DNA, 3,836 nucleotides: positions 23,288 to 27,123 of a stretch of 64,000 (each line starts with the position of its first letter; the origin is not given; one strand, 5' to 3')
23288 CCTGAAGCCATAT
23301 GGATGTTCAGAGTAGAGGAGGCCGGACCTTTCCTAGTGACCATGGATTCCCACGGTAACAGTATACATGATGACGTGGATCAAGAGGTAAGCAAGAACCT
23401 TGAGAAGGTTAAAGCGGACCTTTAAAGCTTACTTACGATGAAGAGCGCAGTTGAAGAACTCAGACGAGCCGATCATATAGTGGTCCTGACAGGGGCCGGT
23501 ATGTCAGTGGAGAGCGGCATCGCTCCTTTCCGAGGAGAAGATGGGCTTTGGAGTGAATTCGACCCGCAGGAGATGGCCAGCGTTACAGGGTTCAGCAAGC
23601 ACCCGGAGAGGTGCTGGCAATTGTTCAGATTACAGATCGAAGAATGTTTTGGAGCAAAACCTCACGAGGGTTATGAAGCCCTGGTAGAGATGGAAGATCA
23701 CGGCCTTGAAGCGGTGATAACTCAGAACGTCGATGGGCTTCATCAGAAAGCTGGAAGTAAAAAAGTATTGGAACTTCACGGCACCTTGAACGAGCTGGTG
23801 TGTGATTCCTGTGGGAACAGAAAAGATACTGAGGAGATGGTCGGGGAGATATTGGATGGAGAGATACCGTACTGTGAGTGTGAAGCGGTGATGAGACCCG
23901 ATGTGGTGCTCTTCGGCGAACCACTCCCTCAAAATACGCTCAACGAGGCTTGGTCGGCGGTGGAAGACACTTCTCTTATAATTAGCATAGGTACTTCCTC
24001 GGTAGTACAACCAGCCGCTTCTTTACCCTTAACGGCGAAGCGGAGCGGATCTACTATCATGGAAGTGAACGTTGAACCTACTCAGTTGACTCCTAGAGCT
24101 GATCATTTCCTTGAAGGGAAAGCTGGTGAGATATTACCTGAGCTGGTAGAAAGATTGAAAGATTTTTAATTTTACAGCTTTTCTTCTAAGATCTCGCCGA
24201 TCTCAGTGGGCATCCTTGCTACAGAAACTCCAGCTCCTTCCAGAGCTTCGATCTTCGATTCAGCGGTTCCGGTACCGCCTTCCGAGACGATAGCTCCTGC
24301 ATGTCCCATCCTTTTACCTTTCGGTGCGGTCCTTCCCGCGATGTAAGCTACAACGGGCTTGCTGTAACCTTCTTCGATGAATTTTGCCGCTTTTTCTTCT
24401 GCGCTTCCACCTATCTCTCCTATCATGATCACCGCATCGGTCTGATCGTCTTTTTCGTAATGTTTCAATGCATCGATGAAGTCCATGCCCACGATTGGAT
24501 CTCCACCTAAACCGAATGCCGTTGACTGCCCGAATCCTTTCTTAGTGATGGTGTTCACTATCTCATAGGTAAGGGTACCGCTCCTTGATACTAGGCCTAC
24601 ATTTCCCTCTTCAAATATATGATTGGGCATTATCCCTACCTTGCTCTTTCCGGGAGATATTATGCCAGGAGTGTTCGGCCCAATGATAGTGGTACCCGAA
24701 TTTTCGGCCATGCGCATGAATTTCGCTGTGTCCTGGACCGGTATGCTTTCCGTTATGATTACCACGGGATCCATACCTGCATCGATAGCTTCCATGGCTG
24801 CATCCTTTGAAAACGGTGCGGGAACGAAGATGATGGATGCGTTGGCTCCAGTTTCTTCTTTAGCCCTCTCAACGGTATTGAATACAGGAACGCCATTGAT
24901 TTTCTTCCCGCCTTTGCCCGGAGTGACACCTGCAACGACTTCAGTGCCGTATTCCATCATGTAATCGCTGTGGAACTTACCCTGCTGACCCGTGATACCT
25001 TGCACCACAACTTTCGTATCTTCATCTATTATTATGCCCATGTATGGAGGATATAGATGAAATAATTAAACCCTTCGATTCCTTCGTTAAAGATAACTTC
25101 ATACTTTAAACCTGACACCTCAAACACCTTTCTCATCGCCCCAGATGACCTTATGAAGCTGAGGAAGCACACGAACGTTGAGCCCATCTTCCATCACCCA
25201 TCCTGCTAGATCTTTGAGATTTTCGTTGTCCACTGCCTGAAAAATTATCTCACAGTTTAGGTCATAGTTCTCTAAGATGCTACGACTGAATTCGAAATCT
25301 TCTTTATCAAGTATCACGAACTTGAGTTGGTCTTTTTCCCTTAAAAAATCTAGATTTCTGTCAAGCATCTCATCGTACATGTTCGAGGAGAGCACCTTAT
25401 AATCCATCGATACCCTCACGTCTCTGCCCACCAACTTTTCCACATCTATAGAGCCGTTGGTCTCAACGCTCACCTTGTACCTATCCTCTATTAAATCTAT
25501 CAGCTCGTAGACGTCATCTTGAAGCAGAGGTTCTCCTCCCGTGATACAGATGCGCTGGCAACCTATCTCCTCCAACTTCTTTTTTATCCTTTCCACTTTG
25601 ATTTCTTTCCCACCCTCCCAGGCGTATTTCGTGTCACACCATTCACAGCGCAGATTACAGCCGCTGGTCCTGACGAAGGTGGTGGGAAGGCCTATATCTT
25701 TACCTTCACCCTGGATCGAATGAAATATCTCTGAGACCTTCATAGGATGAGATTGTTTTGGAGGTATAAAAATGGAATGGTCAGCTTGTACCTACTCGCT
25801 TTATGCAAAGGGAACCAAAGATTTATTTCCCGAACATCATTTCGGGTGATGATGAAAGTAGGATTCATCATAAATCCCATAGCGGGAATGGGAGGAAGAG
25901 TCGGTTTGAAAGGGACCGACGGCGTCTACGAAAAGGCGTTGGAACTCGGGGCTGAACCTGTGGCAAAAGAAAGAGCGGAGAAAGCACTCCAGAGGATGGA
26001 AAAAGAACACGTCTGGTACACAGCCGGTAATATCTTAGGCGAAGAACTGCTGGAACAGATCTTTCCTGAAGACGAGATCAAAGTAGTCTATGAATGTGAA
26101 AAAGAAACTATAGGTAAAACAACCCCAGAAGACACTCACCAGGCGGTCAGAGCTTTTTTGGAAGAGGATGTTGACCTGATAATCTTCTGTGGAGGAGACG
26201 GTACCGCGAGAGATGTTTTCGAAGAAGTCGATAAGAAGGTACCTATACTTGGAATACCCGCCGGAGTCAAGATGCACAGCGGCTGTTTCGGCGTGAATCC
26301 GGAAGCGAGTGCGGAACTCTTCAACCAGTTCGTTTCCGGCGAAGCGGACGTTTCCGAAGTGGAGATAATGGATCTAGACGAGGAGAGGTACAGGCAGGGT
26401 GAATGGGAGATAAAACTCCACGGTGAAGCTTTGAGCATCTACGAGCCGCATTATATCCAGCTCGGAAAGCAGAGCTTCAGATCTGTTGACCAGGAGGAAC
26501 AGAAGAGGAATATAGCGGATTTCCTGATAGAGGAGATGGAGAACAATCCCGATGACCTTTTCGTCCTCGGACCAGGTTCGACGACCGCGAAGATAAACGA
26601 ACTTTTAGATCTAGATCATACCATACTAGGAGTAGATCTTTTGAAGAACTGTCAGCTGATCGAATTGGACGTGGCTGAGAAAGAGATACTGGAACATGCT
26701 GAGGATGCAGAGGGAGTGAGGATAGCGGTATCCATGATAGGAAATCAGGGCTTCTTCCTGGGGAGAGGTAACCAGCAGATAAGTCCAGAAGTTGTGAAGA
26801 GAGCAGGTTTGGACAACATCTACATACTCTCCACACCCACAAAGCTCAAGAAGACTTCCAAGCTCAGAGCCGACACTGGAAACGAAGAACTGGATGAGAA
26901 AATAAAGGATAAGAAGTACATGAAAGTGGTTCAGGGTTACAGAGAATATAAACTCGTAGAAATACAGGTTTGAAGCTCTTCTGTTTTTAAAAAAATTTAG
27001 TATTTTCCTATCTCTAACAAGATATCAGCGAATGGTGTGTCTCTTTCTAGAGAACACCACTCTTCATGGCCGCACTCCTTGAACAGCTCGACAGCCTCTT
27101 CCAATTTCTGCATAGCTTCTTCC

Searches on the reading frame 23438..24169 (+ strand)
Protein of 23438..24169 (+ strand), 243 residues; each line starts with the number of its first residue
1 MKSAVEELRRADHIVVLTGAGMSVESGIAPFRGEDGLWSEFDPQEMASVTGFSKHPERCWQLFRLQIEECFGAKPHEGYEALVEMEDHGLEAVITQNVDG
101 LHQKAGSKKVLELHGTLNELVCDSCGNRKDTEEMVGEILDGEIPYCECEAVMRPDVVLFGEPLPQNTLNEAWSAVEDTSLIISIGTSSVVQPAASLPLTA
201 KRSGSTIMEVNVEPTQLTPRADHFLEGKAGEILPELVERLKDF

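Call 43: search_protein_families(library=pfam, proteins=[window:23438-24169:+], max_evalue=0.00001)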
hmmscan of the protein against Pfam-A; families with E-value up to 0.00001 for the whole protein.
window:23438-24169:+ (243 aa): 1 family
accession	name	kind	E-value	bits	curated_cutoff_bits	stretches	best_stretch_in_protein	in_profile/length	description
PF02146.23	SIR2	-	2.8e-46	158.2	24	1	19-192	1-180/180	Sir2 family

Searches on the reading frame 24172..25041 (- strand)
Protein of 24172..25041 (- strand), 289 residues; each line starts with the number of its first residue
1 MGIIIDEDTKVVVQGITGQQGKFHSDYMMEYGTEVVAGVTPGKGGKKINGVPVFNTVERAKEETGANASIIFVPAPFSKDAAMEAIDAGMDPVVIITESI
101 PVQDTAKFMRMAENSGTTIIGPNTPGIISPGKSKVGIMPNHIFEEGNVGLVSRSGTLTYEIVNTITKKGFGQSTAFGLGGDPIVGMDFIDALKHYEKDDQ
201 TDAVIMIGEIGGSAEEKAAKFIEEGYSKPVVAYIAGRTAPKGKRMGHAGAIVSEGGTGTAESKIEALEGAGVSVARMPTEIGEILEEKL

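Call 43: search_protein_families(library=pfam, proteins=[window:24172-25041:-], max_evalue=0.00001)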
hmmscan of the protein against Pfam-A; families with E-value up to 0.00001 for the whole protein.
window:24172-25041:- (289 aa): 3 families
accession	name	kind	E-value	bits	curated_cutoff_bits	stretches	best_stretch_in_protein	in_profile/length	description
PF02629.25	CoA_binding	-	3.2e-30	105.2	22.3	1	6-98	1-96/97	CoA binding domain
PF00549.24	Ligase_CoA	-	5.3e-23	82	24.5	1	151-271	1-126/128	CoA-ligase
PF13607.11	Succ_CoA_lig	-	3.2e-12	46.8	27.4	1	145-254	1-109/138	Succinyl-CoA ligase like flavodoxin domain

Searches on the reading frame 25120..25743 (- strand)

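Call 43: search_protein_families(library=pfam, proteins=[window:25120-25743:-], max_evalue=0.00001)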
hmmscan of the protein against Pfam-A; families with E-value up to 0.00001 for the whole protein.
window:25120-25743:- (207 aa): 2 families
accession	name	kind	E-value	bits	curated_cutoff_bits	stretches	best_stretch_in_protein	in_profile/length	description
PF04055.27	Radical_SAM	-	4.9e-16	59.8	29.5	1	25-117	3-111/166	Radical SAM superfamily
PF13353.11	Fer4_12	-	4.3e-07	30.7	22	1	11-90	2-82/137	4Fe-4S single cluster domain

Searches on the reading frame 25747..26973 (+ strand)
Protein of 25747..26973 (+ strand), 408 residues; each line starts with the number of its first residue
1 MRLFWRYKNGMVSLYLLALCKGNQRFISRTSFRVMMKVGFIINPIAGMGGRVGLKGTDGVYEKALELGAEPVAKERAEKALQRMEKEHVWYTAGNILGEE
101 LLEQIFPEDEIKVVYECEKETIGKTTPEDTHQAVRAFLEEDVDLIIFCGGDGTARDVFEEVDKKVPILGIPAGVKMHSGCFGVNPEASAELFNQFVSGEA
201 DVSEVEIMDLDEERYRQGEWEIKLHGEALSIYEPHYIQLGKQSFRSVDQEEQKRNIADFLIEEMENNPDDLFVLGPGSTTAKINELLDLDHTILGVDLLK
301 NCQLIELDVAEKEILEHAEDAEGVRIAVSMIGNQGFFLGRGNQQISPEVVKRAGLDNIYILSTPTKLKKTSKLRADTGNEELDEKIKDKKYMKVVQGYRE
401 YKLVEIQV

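Call 43: search_protein_families(library=pfam, proteins=[window:25747-26973:+], max_evalue=0.00001)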
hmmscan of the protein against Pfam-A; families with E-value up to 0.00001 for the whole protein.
window:25747-26973:+ (408 aa): 3 families
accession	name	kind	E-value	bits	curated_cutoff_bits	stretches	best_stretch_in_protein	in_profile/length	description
PF01513.26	NAD_kinase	-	1.1e-22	81.1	25.5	1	38-199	1-129/130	ATP-NAD kinase N-terminal domain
PF20143.4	NAD_kinase_C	-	1.4e-11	44.7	23.7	1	275-405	9-125/126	ATP-NAD kinase C-terminal domain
PF00781.29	DAGK_cat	-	3.6e-08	33.5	23.6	1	120-173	34-90/125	Diacylglycerol kinase catalytic domain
